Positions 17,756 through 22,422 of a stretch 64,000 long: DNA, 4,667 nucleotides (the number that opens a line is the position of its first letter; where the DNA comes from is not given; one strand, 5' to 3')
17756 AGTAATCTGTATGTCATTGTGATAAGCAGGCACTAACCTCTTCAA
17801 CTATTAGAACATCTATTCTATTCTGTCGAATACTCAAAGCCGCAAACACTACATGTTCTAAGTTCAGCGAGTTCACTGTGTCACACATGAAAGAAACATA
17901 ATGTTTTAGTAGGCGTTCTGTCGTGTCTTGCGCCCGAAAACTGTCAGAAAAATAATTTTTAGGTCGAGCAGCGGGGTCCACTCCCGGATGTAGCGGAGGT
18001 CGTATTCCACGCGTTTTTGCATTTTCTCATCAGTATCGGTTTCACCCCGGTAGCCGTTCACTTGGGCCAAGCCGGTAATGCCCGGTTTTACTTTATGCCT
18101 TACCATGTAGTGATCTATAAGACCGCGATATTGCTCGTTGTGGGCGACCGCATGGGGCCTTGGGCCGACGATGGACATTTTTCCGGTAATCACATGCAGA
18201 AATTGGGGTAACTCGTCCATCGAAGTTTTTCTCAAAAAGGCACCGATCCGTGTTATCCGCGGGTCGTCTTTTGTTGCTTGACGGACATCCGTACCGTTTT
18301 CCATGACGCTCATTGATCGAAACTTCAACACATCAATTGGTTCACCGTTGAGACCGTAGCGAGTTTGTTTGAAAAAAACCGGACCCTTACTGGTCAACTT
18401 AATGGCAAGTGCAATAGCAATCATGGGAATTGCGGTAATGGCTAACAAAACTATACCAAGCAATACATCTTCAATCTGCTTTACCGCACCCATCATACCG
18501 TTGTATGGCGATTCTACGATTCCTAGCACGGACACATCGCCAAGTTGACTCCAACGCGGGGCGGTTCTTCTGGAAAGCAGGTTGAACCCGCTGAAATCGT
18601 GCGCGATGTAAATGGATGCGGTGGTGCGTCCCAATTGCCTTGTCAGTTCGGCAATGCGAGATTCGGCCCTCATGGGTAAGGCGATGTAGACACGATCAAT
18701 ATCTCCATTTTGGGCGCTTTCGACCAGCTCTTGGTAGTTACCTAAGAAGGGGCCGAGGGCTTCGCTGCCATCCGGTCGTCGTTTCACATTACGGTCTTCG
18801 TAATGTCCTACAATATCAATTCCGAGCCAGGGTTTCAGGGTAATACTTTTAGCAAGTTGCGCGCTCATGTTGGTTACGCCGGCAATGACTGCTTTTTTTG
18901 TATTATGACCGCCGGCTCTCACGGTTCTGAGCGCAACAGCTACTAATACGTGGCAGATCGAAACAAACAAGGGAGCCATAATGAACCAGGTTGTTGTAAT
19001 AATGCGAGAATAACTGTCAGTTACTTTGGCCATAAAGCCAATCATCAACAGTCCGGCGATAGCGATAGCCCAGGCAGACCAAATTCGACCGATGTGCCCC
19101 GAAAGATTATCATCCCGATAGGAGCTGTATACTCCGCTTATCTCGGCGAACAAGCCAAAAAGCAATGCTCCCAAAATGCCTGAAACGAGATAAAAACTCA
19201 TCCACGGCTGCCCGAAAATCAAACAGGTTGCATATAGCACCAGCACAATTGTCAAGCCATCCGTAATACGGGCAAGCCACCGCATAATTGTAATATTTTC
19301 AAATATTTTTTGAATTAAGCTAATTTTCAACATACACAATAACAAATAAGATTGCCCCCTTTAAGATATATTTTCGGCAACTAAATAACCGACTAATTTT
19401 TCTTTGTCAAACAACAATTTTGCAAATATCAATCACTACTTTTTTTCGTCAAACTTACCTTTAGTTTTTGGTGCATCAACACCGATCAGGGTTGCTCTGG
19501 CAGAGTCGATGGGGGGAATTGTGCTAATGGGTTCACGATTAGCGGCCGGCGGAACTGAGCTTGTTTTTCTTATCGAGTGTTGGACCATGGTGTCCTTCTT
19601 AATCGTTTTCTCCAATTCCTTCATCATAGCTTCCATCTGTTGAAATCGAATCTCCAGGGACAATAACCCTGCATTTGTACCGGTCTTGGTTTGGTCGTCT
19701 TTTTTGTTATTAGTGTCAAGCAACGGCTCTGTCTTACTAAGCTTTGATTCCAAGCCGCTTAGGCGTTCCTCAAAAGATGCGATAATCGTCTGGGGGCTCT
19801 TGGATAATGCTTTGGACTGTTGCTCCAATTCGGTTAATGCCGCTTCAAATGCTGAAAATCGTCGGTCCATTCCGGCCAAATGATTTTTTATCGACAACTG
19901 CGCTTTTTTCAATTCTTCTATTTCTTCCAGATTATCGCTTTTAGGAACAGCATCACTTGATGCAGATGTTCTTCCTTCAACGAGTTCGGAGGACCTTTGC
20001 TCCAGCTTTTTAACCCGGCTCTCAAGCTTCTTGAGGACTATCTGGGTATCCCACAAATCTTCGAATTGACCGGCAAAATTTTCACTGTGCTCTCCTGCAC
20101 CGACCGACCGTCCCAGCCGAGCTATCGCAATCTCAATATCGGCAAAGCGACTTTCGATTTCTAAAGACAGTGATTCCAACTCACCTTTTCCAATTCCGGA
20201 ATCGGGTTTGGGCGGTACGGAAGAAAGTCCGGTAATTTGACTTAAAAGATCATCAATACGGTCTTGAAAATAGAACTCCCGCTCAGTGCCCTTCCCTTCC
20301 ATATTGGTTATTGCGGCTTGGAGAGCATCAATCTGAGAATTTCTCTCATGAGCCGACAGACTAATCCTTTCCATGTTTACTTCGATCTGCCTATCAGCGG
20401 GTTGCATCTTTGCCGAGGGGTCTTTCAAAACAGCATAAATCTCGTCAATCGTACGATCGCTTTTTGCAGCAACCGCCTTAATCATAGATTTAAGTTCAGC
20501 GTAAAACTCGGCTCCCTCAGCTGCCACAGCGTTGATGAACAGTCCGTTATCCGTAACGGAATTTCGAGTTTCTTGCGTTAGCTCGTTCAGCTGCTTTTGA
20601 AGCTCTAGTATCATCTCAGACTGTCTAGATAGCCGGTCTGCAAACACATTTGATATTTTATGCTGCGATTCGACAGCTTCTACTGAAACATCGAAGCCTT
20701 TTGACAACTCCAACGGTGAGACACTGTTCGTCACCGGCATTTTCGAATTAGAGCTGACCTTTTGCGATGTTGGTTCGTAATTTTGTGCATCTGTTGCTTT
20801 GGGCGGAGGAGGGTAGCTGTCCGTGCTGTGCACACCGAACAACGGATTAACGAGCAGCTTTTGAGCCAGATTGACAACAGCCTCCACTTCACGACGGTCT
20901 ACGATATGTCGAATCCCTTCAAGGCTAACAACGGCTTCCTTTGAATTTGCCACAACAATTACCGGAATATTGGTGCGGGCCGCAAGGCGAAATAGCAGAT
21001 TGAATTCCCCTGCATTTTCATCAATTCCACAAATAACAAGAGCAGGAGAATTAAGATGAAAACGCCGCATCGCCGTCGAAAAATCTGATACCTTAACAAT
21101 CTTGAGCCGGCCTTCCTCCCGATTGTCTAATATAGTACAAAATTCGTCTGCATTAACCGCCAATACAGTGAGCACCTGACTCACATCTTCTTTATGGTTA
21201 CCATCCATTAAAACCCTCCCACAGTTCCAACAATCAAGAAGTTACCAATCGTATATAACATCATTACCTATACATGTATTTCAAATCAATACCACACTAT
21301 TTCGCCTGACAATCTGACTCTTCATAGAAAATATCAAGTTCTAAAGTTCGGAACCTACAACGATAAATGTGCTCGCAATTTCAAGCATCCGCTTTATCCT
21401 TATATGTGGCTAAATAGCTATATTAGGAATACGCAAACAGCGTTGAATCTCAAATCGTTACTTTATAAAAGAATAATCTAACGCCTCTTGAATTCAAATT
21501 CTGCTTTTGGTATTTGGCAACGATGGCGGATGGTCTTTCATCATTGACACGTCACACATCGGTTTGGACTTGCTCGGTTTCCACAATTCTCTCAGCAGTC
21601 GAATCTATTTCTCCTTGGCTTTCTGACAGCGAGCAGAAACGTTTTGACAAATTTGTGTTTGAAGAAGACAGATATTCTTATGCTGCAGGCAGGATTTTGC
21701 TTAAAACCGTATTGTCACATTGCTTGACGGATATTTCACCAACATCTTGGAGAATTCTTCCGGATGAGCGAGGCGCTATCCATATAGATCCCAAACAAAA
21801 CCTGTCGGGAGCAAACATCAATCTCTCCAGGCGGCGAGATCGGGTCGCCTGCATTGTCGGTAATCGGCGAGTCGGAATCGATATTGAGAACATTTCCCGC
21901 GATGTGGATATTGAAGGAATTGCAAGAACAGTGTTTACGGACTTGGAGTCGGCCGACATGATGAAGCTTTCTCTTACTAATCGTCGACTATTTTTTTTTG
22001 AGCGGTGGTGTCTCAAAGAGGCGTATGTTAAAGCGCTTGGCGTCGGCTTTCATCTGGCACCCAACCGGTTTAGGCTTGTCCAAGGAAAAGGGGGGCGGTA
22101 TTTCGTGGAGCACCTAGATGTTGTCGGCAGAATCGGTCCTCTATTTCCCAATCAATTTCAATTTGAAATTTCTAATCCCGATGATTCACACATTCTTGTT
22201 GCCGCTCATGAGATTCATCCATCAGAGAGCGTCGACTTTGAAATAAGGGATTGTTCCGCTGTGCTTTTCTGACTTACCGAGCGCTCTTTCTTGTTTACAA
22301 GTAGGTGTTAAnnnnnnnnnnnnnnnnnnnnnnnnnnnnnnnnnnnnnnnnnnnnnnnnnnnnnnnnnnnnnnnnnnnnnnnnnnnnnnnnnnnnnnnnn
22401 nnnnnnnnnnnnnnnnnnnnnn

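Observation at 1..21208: Wzx/Wzy exopolysaccharide locus built on the myxobacterial plan: kinase-less PCP, truncated OPX, separate outer-membrane beta-barrel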

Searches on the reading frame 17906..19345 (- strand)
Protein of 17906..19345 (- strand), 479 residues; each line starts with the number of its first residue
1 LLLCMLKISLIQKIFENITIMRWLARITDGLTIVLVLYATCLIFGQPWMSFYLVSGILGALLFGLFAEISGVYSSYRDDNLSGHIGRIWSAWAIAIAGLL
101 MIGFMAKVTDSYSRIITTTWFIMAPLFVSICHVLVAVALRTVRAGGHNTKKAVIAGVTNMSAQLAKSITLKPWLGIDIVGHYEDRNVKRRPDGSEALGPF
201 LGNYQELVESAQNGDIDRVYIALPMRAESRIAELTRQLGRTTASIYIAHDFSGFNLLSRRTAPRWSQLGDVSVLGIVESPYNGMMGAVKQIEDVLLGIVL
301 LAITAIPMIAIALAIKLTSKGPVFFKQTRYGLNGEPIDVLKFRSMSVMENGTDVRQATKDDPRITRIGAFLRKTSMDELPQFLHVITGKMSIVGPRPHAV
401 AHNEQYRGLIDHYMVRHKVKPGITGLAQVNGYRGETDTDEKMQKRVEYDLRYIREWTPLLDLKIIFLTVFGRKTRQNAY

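Call 4: search_protein_families(library=pfam, proteins=[window:17906-19345:-], max_evalue=0.01)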
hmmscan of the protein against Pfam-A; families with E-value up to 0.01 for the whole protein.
window:17906-19345:- (479 aa): 2 families
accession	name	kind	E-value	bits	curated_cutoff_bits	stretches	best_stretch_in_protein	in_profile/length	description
PF02397.22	Bac_transf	-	2.5e-64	216.5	27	1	289-470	1-175/179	Bacterial sugar transferase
PF13727.12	CoA_binding_3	-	6.8e-35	121.1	25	1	68-247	1-173/175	CoA-binding domain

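Call 69: search_protein_families(library=ncbifam, proteins=[window:17906-19345:-], max_evalue=0.00001)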
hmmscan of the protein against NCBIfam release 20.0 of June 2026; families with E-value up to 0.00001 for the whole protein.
window:17906-19345:- (479 aa): 10 families
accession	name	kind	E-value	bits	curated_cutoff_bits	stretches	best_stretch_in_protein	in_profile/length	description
TIGR03023.1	WcaJ_sugtrans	equivalog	1.2e-149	499.5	410.75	1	37-479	17-453/453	undecaprenyl-phosphate glucose phosphotransferase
NF007518.0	PRK10124.1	equivalog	3.8e-138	461.1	684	1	16-479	12-464/464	undecaprenyl-phosphate glucose phosphotransferase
TIGR03025.1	EPS_sugtrans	subfamily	6.9e-132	440.8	295.55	1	29-479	3-445/445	exopolysaccharide biosynthesis polyprenyl glycosylphosphotransferase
NF050817.1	PolSacchBiosHfsE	equivalog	8.6e-75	252.2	750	1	22-469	21-456/467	polysaccharide biosynthesis protein HfsE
TIGR03022.1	WbaP_sugtrans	subfamily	3.6e-62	211.1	403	1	34-469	14-446/456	undecaprenyl-phosphate galactose phosphotransferase WbaP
TIGR03013.1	EpsB_2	subfamily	5.3e-59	200.5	393.35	1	287-469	253-433/443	TIGR03013 family XrtA/PEP-CTERM system glycosyltransferase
NF041877.1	EPS_EpsZ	equivalog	5.5e-41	140.7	800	1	93-469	82-449/459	exopolysaccharide biosynthesis polyisoprenyl-phosphate hexose-1-phosphate transferase EpsZ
NF052601.1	undeca_RfbP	equivalog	5.5e-39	133.9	330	1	287-469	43-232/244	undecaprenyl-phosphate galactose phosphotransferase family protein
NF011751.0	PRK15204.1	equivalog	7.3e-32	110.6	907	1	95-479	98-476/476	undecaprenyl-phosphate galactose phosphotransferase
NF045514.1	glycotran_HepC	equivalog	3.1e-17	62.6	140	1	283-400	111-214/220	heterocyst development glycosyltransferase HepC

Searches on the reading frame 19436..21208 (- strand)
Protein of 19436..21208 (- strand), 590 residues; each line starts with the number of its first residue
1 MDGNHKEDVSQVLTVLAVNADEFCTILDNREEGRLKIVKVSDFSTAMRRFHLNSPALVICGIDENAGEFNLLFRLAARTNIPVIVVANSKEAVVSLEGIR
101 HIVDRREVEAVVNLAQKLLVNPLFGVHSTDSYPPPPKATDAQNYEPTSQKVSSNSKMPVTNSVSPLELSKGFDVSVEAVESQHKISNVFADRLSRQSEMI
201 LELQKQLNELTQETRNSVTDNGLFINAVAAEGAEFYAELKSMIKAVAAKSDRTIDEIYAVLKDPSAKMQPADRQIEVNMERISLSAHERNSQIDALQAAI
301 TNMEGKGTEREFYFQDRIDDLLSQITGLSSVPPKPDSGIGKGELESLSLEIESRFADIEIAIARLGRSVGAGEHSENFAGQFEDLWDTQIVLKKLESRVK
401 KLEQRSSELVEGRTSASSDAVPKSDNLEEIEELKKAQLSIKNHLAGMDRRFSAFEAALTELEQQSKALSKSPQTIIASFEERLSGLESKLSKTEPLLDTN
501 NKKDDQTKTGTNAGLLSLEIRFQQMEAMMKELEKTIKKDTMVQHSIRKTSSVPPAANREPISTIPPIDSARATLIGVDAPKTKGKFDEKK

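Call 4: search_protein_families(library=pfam, proteins=[window:19436-21208:-], max_evalue=0.01)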
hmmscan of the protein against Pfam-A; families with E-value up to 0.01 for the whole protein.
window:19436-21208:- (590 aa): 0 families

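Call 7: search_protein_families(library=ncbifam, proteins=[window:19436-21208:-], max_evalue=0.1)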
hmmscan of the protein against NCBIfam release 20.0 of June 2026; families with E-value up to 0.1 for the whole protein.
window:19436-21208:- (590 aa): 2 families
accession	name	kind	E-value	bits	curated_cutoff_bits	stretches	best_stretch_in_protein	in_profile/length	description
NF045487.1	ASRP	equivalog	0.0092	14.6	300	0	192-538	136-471/593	archaea-specific SMC-related protein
NF010759.0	PRK14162.1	equivalog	0.058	13.1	176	1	201-262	116-175/194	nucleotide exchange factor GrpE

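Call 9: search_protein_families(library=pfam, proteins=[window:19436-21208:-], max_evalue=10)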
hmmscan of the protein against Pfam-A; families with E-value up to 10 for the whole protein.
window:19436-21208:- (590 aa): 11 families
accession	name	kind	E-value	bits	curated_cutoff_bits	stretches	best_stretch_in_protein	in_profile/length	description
PF04513.17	Baculo_PEP_C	-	0.035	14.6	38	3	183-250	52-119/140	Baculovirus polyhedron envelope protein, PEP, C terminus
PF06103.16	DUF948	-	0.037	14.7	37.2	1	447-498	24-75/89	Bacterial protein of unknown function (DUF948)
PF04356.17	DUF489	-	0.24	11.8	26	1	468-538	38-107/192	Protein of unknown function (DUF489)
PF23991.1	DUF7310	-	0.79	10.7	40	2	448-494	2-50/83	Coiled-coil region of unknown function (DUF7310)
PF04102.17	SlyX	-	0.9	10.7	30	0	193-217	26-50/67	SlyX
PF09177.16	STX6_10_61_N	-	1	10.4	29.4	0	172-210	60-98/99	Syntaxin 6/10/61, N-terminal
PF05531.17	NPV_P10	-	1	10.3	29.8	0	175-211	26-62/75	Nucleopolyhedrovirus P10 protein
PF09537.16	DUF2383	-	1.6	9.3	30.8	1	170-260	18-108/111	Domain of unknown function (DUF2383)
PF10046.14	BLOC1_2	-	2.8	8.8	33.4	1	425-469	48-92/96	Biogenesis of lysosome-related organelles complex-1 subunit 2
PF10975.14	DUF2802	-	7.1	7.3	33.5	0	446-472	1-27/68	Protein of unknown function (DUF2802)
PF01540.21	Lipoprotein_7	-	8.1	7.4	24.1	0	167-213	7-53/112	Adhesin lipoprotein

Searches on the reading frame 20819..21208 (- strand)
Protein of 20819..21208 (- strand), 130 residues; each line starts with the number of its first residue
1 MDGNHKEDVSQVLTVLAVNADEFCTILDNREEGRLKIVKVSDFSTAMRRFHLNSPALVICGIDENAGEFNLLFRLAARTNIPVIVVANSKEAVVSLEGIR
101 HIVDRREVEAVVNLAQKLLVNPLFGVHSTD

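Call 71: search_solved_structures(query=window:20819-21208:-, max_evalue=10)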
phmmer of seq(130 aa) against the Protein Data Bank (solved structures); distinct sequences matched with E-value up to 10: 2.
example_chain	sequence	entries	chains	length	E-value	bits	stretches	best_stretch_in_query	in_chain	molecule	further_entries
5f54_A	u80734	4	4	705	0.005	20.1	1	20-107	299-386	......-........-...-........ exonuclease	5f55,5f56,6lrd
5vn6_A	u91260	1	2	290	2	11.8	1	29-84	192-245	Taurine dioxygenase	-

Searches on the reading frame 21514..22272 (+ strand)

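Call 4: search_protein_families(library=pfam, proteins=[window:21514-22272:+], max_evalue=0.01)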
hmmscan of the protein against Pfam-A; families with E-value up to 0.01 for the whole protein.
window:21514-22272:+ (252 aa): 2 families
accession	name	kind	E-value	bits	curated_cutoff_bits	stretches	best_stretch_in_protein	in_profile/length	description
PF01648.25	ACPS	-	5e-17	62.4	25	1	119-217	1-99/111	4'-phosphopantetheinyl transferase superfamily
PF22624.1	AASDHPPT_N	-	9.1e-06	26.3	27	1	18-105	3-87/100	4'-phosphopantetheinyl transferase, N-terminal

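Call 69: search_protein_families(library=ncbifam, proteins=[window:21514-22272:+], max_evalue=0.00001)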
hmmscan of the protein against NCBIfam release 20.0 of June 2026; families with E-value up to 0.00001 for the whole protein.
window:21514-22272:+ (252 aa): 4 families
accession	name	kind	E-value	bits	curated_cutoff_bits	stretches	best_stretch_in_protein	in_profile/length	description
NF042922.1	4PPT_HetI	equivalog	8e-25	87.5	370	1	8-179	12-183/235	4'-phosphopantetheinyl transferase HetI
NF047349.1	4PPT_AusB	equivalog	1.2e-17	64.1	225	1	28-180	9-153/205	aureusimine biosynthesis 4'-phosphopantetheinyl transferase AusB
TIGR00556.1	pantethn_trn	domain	1.4e-10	41.4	45.35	1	118-181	3-70/128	phosphopantetheine--protein transferase domain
NF007676.0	PRK10351.1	equivalog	6.8e-09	35.6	174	1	53-176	31-144/195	4'-phosphopantetheinyl transferase AcpT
